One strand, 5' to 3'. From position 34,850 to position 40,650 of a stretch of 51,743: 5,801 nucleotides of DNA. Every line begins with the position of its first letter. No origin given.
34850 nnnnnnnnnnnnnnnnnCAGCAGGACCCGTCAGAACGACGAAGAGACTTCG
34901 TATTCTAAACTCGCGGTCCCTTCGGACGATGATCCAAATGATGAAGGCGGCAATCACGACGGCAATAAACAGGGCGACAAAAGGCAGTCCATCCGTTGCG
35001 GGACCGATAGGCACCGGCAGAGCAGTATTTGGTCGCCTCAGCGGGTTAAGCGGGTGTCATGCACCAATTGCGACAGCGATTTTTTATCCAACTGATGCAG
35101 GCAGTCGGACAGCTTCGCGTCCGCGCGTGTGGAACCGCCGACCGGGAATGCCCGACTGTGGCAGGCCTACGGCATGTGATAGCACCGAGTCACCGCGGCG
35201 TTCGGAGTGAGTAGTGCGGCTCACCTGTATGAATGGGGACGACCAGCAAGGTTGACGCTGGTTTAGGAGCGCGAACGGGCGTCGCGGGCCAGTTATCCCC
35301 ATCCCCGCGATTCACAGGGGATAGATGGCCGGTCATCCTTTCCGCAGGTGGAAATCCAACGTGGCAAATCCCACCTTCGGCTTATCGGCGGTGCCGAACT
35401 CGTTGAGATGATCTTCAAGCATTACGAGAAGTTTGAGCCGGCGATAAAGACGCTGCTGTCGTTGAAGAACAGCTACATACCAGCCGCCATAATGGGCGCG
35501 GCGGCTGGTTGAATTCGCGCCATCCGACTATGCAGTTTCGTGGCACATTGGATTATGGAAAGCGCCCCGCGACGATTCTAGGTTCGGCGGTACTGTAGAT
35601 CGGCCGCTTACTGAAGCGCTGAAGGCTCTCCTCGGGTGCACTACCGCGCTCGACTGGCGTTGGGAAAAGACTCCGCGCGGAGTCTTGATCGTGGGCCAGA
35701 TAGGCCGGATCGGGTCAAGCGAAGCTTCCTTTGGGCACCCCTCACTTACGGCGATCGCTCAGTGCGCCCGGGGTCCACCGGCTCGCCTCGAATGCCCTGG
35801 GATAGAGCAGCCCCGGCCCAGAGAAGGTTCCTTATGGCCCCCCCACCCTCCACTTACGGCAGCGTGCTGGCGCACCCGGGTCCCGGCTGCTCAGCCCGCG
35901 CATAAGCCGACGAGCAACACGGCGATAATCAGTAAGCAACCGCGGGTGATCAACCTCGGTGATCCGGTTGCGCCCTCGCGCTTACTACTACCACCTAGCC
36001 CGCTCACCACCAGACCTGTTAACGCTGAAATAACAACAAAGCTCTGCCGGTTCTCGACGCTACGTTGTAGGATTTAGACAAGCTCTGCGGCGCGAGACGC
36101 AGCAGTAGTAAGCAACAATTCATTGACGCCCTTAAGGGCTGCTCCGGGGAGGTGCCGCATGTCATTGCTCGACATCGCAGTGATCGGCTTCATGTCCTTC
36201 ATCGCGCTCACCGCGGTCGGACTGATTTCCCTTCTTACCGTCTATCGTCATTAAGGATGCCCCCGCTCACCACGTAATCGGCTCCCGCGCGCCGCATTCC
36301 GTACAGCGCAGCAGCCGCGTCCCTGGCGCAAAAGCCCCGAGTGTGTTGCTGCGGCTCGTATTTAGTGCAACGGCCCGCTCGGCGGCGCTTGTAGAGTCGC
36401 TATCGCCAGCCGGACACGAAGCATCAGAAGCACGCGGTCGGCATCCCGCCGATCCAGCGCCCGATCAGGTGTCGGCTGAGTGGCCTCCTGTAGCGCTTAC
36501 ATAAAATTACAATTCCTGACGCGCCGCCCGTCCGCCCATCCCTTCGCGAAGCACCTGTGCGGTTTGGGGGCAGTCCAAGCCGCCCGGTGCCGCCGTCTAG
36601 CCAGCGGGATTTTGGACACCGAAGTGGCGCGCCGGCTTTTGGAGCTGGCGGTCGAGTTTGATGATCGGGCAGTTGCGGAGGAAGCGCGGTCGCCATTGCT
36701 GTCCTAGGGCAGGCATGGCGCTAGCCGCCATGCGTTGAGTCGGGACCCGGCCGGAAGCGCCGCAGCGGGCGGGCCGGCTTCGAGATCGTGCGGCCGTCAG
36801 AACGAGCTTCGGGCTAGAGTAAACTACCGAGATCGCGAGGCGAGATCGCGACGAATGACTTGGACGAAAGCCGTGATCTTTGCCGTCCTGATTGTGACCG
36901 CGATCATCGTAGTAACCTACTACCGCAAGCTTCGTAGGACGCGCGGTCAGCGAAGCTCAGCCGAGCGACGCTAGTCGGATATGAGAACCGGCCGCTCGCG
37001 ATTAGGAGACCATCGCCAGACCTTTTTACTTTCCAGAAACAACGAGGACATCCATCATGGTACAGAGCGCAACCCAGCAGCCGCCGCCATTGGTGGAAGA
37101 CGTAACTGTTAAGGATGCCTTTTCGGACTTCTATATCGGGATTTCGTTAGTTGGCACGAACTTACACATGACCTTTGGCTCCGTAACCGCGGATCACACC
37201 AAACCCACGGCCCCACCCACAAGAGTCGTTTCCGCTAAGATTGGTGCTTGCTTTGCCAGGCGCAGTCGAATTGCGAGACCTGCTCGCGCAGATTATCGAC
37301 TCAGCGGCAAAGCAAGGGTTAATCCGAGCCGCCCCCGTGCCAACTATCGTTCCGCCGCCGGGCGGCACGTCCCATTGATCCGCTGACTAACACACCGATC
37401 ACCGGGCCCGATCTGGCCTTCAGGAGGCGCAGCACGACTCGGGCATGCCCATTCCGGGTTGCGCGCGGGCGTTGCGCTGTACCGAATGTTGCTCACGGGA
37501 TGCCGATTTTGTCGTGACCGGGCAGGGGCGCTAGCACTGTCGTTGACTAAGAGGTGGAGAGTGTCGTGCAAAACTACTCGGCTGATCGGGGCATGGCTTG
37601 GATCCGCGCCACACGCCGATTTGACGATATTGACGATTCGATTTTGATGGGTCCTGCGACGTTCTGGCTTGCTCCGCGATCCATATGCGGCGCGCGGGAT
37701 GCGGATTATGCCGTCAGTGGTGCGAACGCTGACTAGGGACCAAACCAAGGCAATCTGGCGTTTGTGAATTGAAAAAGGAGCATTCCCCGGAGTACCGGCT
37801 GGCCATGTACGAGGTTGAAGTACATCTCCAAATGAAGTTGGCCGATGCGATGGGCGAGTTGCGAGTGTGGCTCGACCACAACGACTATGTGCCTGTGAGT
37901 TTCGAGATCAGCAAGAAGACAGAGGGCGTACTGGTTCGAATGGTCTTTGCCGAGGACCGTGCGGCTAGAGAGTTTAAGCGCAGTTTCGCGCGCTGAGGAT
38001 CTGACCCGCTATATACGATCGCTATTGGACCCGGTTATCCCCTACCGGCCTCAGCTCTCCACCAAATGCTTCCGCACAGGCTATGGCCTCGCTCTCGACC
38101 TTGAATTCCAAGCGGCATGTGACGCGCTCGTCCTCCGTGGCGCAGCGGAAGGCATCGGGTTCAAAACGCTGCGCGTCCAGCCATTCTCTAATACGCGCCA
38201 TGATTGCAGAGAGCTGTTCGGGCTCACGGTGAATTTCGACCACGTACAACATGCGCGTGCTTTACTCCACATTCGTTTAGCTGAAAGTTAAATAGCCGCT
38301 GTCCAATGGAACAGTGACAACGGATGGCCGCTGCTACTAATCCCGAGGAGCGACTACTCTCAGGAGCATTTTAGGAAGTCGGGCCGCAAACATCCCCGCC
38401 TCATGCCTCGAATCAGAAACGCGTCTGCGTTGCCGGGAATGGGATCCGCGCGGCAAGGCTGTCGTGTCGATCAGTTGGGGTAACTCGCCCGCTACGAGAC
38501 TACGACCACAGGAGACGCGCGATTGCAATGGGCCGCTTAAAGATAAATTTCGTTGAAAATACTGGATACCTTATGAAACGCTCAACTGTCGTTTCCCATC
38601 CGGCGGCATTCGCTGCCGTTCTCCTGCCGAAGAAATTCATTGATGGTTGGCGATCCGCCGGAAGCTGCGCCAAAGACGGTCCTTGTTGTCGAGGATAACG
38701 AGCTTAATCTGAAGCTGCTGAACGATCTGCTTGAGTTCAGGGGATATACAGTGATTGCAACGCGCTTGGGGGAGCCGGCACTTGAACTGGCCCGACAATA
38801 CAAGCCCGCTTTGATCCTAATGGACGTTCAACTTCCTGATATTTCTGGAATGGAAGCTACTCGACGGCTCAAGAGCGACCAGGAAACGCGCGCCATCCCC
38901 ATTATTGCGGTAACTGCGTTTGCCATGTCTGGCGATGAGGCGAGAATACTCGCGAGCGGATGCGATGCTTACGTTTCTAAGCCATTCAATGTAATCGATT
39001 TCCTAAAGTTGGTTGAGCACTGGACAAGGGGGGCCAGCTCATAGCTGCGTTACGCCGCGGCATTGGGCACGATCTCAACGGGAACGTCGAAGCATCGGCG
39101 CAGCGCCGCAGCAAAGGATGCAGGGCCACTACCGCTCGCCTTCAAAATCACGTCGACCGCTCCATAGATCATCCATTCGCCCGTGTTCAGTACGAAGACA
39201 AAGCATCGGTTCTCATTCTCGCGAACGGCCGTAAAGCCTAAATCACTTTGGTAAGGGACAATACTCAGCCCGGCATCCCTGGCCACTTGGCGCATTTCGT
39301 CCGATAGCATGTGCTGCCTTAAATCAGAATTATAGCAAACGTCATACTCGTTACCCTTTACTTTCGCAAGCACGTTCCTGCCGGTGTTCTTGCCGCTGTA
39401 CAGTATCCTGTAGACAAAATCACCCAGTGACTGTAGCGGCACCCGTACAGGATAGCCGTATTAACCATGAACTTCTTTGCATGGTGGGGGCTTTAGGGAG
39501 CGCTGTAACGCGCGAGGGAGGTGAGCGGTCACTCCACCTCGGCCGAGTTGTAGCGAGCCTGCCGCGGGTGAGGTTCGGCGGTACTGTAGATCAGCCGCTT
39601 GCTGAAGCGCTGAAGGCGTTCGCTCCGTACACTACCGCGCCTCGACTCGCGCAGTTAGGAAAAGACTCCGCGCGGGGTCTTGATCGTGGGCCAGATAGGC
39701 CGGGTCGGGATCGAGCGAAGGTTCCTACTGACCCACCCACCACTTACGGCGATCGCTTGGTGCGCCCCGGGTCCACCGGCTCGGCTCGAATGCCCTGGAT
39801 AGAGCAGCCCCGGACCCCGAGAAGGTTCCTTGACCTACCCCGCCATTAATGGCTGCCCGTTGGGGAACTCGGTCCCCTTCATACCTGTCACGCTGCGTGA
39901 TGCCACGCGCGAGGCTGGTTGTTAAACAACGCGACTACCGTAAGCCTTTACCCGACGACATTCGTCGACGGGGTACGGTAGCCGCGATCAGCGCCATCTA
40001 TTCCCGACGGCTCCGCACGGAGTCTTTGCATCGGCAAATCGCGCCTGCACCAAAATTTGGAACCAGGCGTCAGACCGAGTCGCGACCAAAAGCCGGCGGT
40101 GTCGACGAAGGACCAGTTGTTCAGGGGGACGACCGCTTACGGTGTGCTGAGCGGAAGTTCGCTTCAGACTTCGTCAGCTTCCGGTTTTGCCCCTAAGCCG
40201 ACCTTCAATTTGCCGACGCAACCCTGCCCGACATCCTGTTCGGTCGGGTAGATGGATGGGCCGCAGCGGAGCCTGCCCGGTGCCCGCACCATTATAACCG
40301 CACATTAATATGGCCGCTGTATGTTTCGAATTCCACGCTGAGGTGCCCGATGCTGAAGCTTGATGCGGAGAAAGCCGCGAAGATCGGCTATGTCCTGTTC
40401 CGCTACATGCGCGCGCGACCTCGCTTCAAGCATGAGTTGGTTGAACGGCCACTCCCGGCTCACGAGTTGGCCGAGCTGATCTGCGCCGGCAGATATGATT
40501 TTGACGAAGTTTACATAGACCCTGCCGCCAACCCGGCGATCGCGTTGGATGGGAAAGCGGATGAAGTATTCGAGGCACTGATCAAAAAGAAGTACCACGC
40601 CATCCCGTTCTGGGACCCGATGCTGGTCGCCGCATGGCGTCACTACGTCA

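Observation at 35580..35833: A ~255-nt non-coding element present twice (second copy 39571-39831): candidate structured RNA or MITE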

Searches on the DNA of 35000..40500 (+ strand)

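Call 9: search_rna_families(source=window, start=35000, end=40500, threshold=evalue, max_evalue=10, show_alignments=3)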
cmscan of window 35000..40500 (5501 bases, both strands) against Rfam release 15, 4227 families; matches with E-value up to 10: 4.
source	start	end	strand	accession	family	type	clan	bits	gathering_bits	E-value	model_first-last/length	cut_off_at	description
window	36120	36144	-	RF02806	PyrR208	Gene; snRNA; snoRNA; HACA-box;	-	18.8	64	2.6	8-33/60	no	Pyrobaculum sRNA 208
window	36793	36814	-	RF01843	neisseria_FSE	Cis-reg; frameshift_element;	-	16.6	50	8.7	1-40/40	no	neiserria ribosomal frameshift element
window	39035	39100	+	RF01395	isrL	Gene; sRNA;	-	14.6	35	0.66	68-131/345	no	isrL Hfq binding RNA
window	38668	38773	+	RF02166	PVT1_3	Gene; lncRNA;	-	14.1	45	3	1-95/95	no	Pvt1 oncogene conserved region 3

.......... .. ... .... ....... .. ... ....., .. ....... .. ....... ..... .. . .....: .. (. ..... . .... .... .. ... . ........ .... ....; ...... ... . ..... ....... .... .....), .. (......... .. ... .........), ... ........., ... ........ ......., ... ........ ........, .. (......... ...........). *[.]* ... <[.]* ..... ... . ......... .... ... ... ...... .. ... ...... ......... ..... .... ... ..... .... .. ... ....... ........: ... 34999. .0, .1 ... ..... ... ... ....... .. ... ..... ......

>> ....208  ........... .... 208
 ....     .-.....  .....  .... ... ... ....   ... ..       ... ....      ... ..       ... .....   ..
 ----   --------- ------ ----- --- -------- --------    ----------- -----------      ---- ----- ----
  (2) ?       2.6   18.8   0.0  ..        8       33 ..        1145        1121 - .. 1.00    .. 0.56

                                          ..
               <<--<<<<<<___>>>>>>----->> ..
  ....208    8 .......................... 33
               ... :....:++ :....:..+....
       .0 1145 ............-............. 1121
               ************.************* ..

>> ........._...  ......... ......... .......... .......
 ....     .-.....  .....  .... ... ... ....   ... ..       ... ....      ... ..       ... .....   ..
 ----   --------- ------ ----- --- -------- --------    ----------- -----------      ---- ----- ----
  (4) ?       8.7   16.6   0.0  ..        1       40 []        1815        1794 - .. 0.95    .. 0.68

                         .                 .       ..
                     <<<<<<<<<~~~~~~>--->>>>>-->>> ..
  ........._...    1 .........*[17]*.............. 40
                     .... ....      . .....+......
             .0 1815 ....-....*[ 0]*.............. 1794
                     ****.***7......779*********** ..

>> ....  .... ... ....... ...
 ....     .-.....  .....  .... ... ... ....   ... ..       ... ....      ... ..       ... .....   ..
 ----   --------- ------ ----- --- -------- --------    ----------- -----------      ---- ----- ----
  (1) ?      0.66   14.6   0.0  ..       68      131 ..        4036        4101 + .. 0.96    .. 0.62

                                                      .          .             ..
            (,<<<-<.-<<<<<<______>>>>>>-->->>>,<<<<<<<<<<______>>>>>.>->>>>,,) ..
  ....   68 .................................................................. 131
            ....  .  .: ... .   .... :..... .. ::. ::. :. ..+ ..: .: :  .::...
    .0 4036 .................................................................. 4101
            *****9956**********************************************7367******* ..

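Call 10: search_dna_similar(query=window:35560-35860:+, collection=plasmids, mode=distant, max_rows=30)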
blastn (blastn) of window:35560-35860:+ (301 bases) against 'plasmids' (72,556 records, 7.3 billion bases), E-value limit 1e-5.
No match.

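Call 11: search_dna_similar(query=window:35560-35860:+, collection=phages, mode=distant, max_rows=30)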
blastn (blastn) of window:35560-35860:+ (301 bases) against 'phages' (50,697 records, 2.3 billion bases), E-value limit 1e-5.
No match.
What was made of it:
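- Tried and rejected: BLASTN against plasmids and phages gave no match (calls 10, 11).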

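Call 82: search_rna_families(sources=[L021, L037, L028], threshold=evalue, max_evalue=1)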
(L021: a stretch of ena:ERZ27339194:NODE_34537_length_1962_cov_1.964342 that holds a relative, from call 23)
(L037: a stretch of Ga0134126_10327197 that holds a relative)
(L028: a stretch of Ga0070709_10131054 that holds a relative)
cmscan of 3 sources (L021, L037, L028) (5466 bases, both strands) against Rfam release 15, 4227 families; matches with E-value up to 1: 2.
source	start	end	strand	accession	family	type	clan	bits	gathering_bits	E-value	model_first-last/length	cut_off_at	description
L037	120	190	-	RF02225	sX6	Gene; sRNA;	-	19.5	40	0.06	1-342/342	no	Proteobacterial sRNA sX6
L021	862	927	-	RF01395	isrL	Gene; sRNA;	-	14.6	35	0.66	68-131/345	no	isrL Hfq binding RNA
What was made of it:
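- On Any Rfam 15 RNA family: No hit overlapped either copy at E <= 10 (call 9), or the L021, L037 and L028 copies at E <= 1 (call 82).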

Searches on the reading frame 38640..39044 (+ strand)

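Call 17: search_protein_families(library=pfam, proteins=[window:38640-39044:+], max_evalue=0.01)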
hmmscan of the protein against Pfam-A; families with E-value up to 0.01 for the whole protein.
window:38640-39044:+ (134 aa): 1 family
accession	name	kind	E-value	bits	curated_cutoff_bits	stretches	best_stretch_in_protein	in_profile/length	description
PF00072.30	Response_reg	-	3.8e-24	85.4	30.2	1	14-125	1-110/111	Response regulator receiver domain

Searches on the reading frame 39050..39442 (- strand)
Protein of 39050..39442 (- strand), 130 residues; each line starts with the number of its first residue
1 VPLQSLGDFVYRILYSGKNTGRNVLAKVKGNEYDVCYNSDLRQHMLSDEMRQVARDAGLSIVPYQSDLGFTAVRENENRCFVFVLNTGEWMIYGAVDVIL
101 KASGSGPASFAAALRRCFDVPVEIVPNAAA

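Call 17: search_protein_families(library=pfam, proteins=[window:39050-39442:-], max_evalue=0.01)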
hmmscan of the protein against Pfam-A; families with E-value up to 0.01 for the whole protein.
window:39050-39442:- (130 aa): 0 families

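Call 21: find_homologous_proteins(query=window:39050-39442:-, max_evalue=0.001)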
Query window:39050-39442:- (130 aa): 22 proteins with E <= 0.001 among 60 candidates.
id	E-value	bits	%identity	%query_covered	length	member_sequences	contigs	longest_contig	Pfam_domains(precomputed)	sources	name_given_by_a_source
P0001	2.0e-76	272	95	100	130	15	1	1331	-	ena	-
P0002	1.1e-62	228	82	100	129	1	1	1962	-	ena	-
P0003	2.4e-43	165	89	68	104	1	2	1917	-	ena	-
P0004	3.4e-43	165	87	67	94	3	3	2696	-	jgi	jgi:hypothetical protein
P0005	1.4e-42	163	92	65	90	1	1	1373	-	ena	-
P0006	2.8e-38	149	85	66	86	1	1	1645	-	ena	-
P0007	1.2e-34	137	79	66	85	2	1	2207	-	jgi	jgi:hypothetical protein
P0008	6.9e-33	131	76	66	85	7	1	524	-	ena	-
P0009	7.5e-33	131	72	68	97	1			-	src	-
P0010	7.6e-32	128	74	66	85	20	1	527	-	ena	-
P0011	2.0e-30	123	72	66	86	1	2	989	-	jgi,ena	jgi:hypothetical protein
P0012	4.7e-28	116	67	65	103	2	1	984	-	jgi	jgi:hypothetical protein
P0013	1.2e-26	111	74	57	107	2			-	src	-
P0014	1.4e-26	111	71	58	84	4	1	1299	-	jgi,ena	-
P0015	6.2e-26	109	72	58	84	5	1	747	-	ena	-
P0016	3.1e-24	103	70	58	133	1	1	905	-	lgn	-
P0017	6.1e-24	102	67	58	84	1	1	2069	-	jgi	jgi:hypothetical protein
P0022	1.8e-20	91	56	65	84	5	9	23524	-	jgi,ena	jgi:hypothetical protein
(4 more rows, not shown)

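Call 22: find_encoding_contigs(protein=P0022, flank=6000, max_places=8)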
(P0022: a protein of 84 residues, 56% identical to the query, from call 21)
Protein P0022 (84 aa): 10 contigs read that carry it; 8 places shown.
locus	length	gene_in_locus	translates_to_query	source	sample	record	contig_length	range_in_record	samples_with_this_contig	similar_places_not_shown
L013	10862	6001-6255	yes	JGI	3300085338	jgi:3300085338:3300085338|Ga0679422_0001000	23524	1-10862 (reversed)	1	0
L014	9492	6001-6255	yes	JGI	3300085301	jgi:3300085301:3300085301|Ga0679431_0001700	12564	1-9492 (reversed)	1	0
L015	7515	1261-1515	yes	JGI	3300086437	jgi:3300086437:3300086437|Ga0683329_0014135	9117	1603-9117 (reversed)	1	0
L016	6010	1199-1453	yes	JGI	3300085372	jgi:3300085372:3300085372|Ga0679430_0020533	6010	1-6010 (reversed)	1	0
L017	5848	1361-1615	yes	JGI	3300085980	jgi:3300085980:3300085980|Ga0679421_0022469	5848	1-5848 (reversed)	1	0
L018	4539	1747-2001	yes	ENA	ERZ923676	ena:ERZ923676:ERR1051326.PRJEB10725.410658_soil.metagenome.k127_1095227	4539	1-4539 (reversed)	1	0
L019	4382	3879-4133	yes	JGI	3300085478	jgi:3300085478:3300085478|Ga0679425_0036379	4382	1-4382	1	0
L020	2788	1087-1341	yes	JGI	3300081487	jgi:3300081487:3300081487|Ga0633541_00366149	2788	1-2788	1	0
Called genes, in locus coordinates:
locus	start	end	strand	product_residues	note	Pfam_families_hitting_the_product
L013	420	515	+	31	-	-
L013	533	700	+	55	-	-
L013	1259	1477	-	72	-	-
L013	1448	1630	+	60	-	-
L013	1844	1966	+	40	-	-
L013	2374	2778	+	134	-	PF01471:PG_binding_1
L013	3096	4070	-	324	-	PF04392:ABC_sub_bind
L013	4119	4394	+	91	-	-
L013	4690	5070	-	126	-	-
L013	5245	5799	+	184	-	PF00239:Resolvase, PF02796:HTH_7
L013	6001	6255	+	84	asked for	-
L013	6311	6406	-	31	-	-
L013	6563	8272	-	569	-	-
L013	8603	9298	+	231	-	PF00239:Resolvase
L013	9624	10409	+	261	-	-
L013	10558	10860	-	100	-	?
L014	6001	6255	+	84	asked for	-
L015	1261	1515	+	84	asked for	-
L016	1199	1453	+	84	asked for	-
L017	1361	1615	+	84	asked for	-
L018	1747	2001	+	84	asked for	-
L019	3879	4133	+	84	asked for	-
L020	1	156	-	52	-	?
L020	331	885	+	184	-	PF00239:Resolvase, PF02796:HTH_7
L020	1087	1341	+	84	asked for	-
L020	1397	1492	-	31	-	-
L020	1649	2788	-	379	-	?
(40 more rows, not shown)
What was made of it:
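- A distant homolog of the neighbouring 85-aa gene lies between two resolvase genes in L013-L020 (call 22).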

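Call 23: find_encoding_contigs(protein=P0002, flank=6000, max_places=5)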
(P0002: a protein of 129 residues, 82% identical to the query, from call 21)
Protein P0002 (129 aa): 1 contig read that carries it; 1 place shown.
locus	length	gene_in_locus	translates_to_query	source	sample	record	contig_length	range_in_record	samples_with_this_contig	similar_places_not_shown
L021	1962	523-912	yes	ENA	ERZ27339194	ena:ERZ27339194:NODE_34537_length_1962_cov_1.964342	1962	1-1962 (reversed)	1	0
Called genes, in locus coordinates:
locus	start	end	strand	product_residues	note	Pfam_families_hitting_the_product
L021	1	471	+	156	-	?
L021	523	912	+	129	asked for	-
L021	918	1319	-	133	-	PF00072:Response_reg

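Call 31: find_encoding_contigs(protein=P0007, flank=3000, max_places=4)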
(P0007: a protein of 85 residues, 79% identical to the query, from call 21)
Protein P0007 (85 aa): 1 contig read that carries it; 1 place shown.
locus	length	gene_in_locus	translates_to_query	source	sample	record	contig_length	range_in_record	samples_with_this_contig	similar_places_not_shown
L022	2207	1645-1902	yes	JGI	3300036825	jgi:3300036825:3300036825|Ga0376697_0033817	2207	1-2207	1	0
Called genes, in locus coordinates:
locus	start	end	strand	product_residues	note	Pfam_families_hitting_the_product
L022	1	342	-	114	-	?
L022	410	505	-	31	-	-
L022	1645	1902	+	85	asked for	-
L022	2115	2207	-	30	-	?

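Call 32: find_encoding_contigs(protein=P0017, flank=3000, max_places=4)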
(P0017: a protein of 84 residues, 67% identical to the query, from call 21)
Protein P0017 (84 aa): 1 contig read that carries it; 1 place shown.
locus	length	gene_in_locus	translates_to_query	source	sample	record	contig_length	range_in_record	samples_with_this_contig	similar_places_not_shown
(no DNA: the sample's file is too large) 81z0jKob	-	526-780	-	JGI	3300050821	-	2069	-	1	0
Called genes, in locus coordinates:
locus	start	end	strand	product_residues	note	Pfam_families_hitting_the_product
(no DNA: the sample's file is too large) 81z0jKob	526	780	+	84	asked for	-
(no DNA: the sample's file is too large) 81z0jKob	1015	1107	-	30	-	-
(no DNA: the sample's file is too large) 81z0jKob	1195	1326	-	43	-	-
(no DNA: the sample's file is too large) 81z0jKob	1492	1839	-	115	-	-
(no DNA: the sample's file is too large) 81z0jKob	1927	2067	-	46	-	?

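Call 33: find_encoding_contigs(protein=P0004, flank=3000, max_places=4)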
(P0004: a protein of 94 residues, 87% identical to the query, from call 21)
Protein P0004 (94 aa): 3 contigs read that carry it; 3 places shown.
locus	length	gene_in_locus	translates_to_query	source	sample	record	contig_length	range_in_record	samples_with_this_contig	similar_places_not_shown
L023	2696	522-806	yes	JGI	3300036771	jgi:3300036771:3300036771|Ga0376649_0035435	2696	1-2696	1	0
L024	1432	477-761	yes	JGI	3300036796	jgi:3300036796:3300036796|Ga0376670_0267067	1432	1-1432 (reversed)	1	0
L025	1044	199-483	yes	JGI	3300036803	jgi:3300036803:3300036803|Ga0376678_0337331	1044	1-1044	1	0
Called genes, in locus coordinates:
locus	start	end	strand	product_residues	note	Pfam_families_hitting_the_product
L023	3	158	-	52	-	?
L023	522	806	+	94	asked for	-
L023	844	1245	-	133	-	PF00072:Response_reg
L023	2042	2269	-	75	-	-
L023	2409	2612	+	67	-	-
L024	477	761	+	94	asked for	-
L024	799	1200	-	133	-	PF00072:Response_reg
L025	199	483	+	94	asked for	-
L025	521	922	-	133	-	PF00072:Response_reg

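Call 70: find_encoding_contigs(protein=P0001, flank=3000, max_places=6)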
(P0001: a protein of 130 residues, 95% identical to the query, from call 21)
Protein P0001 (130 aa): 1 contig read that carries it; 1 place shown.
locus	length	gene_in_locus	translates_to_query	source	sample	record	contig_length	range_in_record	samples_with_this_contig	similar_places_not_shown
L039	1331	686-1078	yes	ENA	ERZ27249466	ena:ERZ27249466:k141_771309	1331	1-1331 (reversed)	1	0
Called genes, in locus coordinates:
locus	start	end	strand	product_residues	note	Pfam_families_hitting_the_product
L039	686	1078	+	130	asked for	-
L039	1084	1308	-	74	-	PF00072:Response_reg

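Call 71: find_encoding_contigs(protein=P0016, flank=3000, max_places=4)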
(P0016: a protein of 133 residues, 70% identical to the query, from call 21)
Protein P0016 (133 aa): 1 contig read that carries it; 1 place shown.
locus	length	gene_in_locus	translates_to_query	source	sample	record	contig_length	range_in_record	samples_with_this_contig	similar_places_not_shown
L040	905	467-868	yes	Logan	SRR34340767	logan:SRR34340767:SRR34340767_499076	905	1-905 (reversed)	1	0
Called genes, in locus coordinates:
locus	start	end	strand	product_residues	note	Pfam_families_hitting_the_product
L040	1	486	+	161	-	?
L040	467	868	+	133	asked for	-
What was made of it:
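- Tried and rejected: I looked up homologs of the adjacent 85/130-aa gene (calls 21-23, 31-33, 70, 71).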
